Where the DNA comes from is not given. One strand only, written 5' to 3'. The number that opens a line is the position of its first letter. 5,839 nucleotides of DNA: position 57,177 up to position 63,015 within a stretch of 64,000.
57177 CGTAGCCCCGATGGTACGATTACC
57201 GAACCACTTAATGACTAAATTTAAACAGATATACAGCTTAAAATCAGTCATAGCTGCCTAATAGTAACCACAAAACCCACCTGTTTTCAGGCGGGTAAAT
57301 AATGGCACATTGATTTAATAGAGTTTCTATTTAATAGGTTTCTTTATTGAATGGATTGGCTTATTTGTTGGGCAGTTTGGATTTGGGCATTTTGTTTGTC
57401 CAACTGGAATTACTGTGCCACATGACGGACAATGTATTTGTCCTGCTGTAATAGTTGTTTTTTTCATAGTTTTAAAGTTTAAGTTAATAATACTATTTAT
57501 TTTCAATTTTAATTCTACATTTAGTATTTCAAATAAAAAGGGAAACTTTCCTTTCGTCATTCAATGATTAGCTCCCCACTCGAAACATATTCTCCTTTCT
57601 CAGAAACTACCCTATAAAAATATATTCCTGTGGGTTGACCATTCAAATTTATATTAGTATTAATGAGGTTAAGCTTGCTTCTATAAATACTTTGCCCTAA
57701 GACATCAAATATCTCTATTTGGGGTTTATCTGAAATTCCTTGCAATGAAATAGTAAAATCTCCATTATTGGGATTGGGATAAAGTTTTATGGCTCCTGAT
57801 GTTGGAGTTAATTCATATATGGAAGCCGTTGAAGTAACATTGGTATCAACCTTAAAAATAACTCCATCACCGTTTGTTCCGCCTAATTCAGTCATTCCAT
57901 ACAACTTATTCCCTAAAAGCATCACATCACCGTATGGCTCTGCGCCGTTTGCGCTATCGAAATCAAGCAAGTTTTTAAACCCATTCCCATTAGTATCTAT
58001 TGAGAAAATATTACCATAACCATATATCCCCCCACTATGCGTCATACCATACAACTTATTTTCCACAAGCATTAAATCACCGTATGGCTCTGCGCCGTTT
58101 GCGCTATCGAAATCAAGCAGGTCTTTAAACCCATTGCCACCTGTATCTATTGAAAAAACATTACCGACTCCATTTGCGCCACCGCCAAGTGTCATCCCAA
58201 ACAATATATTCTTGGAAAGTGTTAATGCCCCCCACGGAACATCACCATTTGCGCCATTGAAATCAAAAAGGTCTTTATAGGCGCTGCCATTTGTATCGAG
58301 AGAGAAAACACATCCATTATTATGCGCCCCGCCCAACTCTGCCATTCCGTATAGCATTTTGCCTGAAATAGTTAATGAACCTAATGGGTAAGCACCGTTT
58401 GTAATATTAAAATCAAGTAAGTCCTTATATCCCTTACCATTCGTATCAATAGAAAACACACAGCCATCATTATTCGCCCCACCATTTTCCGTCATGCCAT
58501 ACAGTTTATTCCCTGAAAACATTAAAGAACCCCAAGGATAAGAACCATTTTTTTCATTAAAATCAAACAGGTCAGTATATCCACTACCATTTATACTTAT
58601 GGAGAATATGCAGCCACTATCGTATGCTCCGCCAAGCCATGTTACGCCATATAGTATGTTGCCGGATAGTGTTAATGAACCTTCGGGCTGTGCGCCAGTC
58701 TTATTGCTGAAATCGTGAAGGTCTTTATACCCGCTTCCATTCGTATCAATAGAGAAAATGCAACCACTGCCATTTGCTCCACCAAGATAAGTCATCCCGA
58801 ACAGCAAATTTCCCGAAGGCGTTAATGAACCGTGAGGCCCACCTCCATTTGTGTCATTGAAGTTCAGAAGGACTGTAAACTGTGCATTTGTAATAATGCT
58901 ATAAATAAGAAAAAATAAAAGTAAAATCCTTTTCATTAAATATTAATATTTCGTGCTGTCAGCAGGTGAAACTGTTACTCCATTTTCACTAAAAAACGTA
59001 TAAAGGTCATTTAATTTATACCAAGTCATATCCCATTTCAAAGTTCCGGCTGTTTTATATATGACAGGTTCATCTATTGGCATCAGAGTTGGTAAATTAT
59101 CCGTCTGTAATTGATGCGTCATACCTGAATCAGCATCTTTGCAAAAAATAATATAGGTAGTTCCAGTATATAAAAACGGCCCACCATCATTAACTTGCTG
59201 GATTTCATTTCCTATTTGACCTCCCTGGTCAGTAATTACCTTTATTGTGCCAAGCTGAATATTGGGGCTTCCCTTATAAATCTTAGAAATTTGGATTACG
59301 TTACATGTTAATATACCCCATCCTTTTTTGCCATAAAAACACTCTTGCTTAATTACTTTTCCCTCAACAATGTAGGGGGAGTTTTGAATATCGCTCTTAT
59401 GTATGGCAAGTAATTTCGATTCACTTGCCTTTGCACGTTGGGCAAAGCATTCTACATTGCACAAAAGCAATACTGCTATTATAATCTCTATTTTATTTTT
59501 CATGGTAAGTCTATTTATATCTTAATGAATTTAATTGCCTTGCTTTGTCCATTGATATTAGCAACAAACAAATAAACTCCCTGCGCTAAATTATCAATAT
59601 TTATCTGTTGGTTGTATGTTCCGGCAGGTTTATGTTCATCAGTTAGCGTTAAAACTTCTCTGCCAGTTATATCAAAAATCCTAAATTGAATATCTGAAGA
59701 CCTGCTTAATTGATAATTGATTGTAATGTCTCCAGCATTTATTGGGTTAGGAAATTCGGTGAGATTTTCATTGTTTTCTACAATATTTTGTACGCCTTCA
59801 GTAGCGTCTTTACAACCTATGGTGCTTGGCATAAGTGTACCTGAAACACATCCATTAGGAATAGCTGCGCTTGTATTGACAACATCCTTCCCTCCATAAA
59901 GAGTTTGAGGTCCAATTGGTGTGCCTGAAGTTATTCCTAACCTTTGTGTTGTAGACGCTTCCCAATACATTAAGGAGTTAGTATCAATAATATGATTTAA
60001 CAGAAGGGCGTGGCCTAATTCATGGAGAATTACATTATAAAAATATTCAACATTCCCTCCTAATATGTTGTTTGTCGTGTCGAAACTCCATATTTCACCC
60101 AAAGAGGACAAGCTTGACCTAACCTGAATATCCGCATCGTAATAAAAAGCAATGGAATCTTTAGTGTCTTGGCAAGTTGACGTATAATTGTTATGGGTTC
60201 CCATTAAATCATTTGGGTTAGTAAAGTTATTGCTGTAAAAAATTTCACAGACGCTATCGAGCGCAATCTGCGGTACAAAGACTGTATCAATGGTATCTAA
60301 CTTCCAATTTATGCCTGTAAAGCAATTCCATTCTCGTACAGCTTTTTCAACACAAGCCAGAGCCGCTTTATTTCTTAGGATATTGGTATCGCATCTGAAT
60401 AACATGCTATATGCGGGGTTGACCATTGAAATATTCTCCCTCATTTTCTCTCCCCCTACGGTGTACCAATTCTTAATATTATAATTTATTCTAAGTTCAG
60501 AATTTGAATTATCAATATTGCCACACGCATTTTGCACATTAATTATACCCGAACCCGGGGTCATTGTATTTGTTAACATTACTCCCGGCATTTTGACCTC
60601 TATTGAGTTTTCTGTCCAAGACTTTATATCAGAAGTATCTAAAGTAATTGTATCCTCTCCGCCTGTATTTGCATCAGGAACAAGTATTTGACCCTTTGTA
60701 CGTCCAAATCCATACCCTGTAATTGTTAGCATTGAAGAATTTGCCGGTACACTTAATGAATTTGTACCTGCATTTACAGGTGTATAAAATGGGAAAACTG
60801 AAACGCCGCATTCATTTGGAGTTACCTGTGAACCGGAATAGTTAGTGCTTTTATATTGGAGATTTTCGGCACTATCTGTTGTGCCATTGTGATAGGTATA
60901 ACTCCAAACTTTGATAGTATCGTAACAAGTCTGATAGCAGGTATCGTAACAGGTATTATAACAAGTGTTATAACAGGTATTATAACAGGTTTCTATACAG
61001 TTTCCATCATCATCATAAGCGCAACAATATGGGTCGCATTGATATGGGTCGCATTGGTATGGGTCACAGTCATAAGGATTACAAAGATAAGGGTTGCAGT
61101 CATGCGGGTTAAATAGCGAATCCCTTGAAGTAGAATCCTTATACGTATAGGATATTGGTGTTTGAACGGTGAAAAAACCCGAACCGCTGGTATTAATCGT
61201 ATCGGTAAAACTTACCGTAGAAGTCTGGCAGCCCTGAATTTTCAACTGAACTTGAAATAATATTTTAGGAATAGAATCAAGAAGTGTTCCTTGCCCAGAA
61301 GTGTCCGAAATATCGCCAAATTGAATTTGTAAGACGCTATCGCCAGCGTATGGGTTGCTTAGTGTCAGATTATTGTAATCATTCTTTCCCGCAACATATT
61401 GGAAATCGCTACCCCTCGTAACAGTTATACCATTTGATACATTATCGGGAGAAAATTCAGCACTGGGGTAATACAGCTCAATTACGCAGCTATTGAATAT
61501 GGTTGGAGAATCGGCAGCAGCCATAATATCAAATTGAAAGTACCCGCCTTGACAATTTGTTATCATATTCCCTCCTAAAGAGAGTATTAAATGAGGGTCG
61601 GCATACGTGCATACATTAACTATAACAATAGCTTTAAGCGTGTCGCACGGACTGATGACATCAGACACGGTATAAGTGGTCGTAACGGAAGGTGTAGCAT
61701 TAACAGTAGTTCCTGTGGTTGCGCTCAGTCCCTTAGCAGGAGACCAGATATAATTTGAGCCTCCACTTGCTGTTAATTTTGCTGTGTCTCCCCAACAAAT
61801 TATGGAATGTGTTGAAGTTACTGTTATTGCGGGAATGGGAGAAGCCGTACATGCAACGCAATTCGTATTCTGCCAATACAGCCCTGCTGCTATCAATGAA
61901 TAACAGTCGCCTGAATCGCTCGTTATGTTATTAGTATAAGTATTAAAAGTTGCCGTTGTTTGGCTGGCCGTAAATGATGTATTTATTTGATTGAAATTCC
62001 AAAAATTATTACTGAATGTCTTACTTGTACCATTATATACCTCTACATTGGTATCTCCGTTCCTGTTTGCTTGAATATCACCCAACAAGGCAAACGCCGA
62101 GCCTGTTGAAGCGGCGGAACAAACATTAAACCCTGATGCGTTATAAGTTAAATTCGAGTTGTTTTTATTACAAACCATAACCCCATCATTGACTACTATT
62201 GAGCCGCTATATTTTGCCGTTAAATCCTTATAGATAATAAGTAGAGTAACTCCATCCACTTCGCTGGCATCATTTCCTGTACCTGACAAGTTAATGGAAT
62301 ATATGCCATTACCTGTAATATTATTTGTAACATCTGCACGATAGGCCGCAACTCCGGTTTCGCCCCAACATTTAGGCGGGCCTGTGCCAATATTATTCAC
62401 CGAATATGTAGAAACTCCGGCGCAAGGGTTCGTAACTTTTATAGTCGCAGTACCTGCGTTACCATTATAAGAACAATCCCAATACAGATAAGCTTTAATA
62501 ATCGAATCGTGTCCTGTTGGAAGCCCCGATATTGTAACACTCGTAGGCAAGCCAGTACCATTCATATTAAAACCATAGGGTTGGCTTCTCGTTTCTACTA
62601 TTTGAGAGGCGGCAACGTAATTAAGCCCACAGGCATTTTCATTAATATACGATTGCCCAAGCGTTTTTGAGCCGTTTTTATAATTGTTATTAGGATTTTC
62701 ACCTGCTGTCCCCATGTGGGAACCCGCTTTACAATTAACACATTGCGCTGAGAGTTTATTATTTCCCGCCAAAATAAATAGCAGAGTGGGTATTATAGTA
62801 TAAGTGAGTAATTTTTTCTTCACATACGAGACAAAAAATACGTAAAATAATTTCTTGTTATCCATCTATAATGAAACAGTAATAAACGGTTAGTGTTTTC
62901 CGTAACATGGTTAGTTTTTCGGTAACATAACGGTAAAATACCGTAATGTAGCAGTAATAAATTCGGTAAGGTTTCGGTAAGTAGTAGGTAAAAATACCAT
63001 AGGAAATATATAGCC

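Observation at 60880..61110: Cys/Tyr-rich micro-repeats inside a T9SS zincin protease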

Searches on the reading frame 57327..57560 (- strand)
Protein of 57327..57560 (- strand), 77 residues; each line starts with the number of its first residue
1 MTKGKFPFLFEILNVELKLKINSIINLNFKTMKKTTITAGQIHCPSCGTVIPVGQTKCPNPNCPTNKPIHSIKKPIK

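Call 19: search_protein_families(library=pfam, proteins=[window:57327-57560:-], max_evalue=0.01)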
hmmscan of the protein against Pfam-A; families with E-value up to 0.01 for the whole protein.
window:57327-57560:- (77 aa): 2 families
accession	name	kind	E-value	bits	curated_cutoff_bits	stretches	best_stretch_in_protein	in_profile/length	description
PF13248.11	Zn_ribbon_3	-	4.7e-06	26.3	27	2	37-51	12-26/26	zinc-ribbon domain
PF14952.11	zf-tcix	-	0.00073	19.5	31.2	1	43-67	12-36/42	Putative treble-clef, zinc-finger, Zn-binding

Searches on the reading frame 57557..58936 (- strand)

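Call 19: search_protein_families(library=pfam, proteins=[window:57557-58936:-], max_evalue=0.01)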
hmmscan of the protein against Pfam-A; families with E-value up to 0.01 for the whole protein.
window:57557-58936:- (459 aa): 2 families
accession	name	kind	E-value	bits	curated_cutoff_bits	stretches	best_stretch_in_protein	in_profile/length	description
PF18962.6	Por_Secre_tail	-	2.8e-12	47.2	27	1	385-451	1-70/75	Secretion system C-terminal sorting domain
PF13585.12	CHU_C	-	0.0017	18.9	27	1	391-448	15-76/86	CHU_C Type IX secretion signal domain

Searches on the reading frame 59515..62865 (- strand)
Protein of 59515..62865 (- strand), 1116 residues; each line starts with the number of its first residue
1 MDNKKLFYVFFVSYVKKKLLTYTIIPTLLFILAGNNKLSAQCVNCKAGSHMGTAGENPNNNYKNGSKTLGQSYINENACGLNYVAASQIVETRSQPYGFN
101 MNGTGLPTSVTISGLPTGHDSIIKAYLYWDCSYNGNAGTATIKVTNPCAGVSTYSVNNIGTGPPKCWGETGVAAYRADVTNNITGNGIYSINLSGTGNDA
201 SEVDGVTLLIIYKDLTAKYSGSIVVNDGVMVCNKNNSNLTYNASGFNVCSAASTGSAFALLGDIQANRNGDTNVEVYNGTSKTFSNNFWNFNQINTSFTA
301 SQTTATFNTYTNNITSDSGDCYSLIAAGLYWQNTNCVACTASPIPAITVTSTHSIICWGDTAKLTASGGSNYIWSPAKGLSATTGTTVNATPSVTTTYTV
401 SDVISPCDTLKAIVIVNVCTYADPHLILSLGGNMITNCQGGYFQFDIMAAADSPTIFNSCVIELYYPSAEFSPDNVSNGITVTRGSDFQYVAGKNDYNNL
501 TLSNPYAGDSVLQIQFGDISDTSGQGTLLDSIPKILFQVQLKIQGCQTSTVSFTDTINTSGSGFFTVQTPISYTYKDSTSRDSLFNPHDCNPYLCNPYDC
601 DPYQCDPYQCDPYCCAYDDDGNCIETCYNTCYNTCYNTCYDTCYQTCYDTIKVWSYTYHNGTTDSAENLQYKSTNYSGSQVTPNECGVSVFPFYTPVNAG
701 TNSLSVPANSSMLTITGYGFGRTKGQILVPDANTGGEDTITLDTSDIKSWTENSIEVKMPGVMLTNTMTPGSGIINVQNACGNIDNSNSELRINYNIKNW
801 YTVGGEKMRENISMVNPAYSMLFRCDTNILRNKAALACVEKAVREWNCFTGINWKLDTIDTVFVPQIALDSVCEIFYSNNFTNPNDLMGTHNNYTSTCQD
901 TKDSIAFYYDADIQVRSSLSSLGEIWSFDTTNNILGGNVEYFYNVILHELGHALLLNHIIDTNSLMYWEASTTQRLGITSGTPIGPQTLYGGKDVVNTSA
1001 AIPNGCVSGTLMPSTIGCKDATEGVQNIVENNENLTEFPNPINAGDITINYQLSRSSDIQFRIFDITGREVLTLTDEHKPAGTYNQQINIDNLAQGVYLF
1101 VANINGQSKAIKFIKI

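Call 4: search_protein_families(library=pfam, proteins=[window:59515-62865:-], max_evalue=0.1)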
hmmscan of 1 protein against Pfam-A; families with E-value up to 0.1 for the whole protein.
window:59515-62865:- (1116 aa): 3 families
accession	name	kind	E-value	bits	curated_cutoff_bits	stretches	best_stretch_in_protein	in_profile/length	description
PF18962.6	Por_Secre_tail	-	1.5e-10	41.6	27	1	1038-1113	2-73/75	Secretion system C-terminal sorting domain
PF00413.30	Peptidase_M10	-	9.4e-05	22.8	24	1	932-990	102-158/159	Matrixin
PF13860.13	FlgD_ig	-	0.075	13.5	27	0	1047-1102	12-73/79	FlgD Ig-like domain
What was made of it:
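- On Metzincin (MMP-like, MEROPS M10): 22.8 bits, E=9.4e-5, covering only the C-terminal third of the profile (call 4).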

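Call 5: search_protein_families(library=ncbifam, proteins=[window:59515-62865:-], max_evalue=0.1)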
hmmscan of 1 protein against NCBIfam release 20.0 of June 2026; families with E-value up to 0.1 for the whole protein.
window:59515-62865:- (1116 aa): 3 families
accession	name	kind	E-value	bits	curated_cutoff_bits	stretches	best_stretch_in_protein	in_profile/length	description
TIGR04183.1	Por_Secre_tail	domain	2e-10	40.5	23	1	1038-1115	2-71/72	T9SS type A sorting domain-containing protein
NF052323.1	T9SSA_dep_M6i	equivalog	4.5e-08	31.5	600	1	1031-1116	954-1039/1043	T9SS-dependent M6-like inactivated metalloprotease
TIGR04114.1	tSAM_targ_Cxxx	repeat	0.014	15.8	20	1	634-650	1-17/18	Cys-rich repeat-containing protein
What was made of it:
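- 59527..59754 (-): T9SS type A C-terminal sorting domain, aa 1038-1113. calls 4, 5
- On CXXX-repeat radical SAM target (TIGR04114 / PF27846): The window scores 15.8 bits (call 5).
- On T9SS type A cargo: Both at aa 1038-1115 (calls 4, 5).
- Checked: The host is a T9SS cargo: Por_Secre_tail E=1.5e-10 and TIGR04183 E=2e-10 (calls 4, 5).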

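Call 8: find_homologous_proteins(query=window:59515-62865:-)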
Query window:59515-62865:- (1116 aa): 239 proteins with E <= 0.001 among 8000 candidates; the best 120 are listed.
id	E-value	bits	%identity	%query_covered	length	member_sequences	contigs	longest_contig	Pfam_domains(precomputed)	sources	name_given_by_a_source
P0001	3.5e-156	540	35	31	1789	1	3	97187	PF22352.3,PF18962.8,PF19081.7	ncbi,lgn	-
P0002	1.7e-128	448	35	29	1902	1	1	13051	PF00801.27,PF13585.13,PF19081.7,PF18911.7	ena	-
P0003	7.6e-113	397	53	30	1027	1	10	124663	PF13585.13,PF18911.7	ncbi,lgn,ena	-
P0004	7.7e-113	397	44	37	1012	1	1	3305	PF13585.13,PF19081.7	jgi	jgi:gliding motility-associated-like protein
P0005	1.6e-112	395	50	34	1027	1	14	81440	PF13585.13,PF18911.7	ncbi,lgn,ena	-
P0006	6.8e-112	393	47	29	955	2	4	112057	PF13585.13,PF19081.7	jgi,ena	-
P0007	8.3e-106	373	44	8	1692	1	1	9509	PF19408.6,PF00801.27,PF26689.1,PF18962.8,PF19081.7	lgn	-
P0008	5.6e-105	371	41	42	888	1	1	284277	PF19081.7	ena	-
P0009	7.5e-100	354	36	10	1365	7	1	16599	PF18962.8,PF19081.7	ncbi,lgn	-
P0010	9.0e-89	317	42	37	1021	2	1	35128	PF13585.13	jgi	-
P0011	1.5e-88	316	36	34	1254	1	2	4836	PF13573.13,PF13585.13,PF19081.7,PF18911.7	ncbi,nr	ncbi:MAG: gliding motility-associated C-terminal domain-containing protein [Bacteroidetes bacterium]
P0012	5.4e-88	314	33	32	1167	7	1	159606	PF13585.13,PF19081.7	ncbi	-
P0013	1.9e-84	303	43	9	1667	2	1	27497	PF13585.13,PF19081.7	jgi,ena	-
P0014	2.9e-84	302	40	34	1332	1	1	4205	PF22352.3,PF13585.13,PF19081.7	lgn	-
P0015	7.3e-81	291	40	36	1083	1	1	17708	PF13573.13,PF13585.13,PF18962.8,PF19081.7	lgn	-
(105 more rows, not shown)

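Call 13: find_encoding_contigs(protein=window:59515-62865:-, flank=3000, max_places=4)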
Protein window:59515-62865:- (1116 aa): no gene with exactly this product is on record in the collection.
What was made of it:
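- Tried and rejected: An exact look-up of the window protein in the assembly index found nothing (call 13).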

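Call 25: search_solved_structures(query=window:59515-62865:-, max_evalue=1)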
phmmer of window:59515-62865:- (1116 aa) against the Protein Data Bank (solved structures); distinct sequences matched with E-value up to 1: 14.
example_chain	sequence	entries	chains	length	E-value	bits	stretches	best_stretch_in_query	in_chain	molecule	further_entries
3ma2_D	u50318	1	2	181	0.034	15.2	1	930-994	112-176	Matrix metalloproteinase-14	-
1bqq_M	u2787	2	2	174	0.054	14.5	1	930-993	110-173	MEMBRANE-TYPE MATRIX METALLOPROTEINASE | PROTEIN (MEMBRANE-TYPE MATRIX METALLOPROTEINASE (CDMT1-MMP))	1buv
1fbl_A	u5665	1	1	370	0.14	13.2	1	942-994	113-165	FIBROBLAST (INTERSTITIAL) COLLAGENASE (MMP-1)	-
5h0u_A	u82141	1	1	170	0.16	13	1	930-992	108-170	Matrix metalloproteinase-14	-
9csx_A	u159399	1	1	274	0.28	12.2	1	942-1014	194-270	Stromelysin-2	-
1cge_A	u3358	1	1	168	0.31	12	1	940-991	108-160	FIBROBLAST COLLAGENASE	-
1cgl_A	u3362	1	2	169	0.31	12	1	940-991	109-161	FIBROBLAST COLLAGENASE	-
1ayk_A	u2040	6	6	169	0.31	12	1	940-991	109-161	COLLAGENASE | FIBROBLAST COLLAGENASE | PROTEIN (COLLAGENASE)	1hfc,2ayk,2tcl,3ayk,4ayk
2j0t_A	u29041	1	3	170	0.31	12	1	940-991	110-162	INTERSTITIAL COLLAGENASE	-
966c_A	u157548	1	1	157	0.34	11.9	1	940-991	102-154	MMP-1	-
1cgf_A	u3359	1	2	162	0.42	11.6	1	940-991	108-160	FIBROBLAST COLLAGENASE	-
3shi_A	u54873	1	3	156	0.62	11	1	940-990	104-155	Interstitial collagenase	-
2jsd_A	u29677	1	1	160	0.72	10.8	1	926-969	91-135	Matrix metalloproteinase-20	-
1su3_A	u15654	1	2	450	0.74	10.8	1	940-993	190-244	Interstitial collagenase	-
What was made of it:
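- On Metzincin (MMP-like, MEROPS M10): PDB MMP hits have E=0.03-0.7 (call 25).
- Checked: Its Peptidase_M10 score is 22.8 bits, just under the 24-bit cut-off, and the best PDB sequence hits are MMPs at E about 0.03 (calls 4, 25).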
